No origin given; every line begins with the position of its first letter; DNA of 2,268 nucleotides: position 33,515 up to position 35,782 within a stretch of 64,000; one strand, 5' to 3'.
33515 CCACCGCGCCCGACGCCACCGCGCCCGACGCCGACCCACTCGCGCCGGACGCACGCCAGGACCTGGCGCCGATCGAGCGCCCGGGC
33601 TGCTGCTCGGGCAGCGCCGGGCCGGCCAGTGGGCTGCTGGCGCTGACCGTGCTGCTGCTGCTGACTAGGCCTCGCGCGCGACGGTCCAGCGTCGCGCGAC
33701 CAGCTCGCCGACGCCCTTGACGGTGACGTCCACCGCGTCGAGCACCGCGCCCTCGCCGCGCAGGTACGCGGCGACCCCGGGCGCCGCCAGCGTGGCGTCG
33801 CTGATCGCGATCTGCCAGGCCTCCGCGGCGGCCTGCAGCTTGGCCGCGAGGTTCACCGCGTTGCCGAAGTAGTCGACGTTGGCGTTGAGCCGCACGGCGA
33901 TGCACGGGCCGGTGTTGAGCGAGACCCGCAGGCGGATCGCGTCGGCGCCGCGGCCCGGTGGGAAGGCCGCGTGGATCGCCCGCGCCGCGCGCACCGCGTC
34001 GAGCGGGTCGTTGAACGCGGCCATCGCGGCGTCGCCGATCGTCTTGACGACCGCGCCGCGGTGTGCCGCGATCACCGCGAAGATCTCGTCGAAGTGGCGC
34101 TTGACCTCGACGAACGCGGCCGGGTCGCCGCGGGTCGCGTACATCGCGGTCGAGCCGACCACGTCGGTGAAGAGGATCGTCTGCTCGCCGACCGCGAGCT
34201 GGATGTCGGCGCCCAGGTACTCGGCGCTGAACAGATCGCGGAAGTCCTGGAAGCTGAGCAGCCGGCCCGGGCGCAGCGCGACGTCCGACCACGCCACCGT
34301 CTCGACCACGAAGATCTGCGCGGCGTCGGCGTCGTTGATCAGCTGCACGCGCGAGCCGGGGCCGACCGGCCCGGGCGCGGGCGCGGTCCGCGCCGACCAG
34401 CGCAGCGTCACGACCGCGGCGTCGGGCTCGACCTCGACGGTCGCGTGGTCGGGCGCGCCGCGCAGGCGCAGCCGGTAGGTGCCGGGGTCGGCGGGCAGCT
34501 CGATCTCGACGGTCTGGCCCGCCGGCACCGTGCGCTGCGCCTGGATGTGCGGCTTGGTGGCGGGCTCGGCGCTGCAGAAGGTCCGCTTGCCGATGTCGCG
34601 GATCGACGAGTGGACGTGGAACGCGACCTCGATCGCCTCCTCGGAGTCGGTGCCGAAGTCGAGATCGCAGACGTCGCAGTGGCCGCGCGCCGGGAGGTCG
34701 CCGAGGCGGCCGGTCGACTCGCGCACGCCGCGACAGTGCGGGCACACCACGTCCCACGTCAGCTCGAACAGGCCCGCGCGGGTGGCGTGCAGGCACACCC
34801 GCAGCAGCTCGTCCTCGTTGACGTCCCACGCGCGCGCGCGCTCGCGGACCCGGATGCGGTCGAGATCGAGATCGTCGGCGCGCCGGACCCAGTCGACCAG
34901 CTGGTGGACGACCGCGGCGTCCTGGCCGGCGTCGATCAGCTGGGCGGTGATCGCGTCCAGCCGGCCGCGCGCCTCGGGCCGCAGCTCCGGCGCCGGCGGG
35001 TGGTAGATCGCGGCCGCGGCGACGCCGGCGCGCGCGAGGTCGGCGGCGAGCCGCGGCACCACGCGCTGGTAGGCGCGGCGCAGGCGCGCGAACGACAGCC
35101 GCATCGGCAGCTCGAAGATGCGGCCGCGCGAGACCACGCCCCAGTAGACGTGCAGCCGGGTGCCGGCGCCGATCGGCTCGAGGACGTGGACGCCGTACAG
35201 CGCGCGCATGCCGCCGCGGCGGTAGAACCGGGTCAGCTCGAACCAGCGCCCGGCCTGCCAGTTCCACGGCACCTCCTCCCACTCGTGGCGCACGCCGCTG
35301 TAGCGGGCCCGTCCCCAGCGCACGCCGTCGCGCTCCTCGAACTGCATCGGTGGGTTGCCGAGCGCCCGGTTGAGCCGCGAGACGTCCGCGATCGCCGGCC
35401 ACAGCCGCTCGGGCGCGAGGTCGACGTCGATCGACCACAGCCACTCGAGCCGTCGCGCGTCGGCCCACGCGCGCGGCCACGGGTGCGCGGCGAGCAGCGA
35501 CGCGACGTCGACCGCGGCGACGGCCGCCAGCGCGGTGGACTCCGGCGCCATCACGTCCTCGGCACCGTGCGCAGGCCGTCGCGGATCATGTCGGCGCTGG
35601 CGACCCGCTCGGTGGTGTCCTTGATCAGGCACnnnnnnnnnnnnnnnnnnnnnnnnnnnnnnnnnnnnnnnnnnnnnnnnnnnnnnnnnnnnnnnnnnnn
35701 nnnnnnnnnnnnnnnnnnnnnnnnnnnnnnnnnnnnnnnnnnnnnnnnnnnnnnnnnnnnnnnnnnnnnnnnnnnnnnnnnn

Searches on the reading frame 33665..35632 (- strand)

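Call 30: search_protein_families(library=pfam, proteins=[window:33665-35632:-], max_evalue=0.001)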
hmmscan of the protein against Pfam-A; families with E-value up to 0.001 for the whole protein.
window:33665-35632:- (655 aa): 3 families
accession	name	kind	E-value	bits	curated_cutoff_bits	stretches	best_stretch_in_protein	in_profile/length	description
PF19363.4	DUF5939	-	3e-20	73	22.5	1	235-348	13-127/281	Family of unknown function (DUF5939)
PF00211.25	Guanylate_cyc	-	2.3e-15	57.1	21.9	1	483-616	8-153/183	Adenylate and Guanylate cyclase catalytic domain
PF10604.15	Polyketide_cyc2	-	9.6e-05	23.1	27.4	0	67-199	7-141/142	Polyketide cyclase / dehydrase and lipid transport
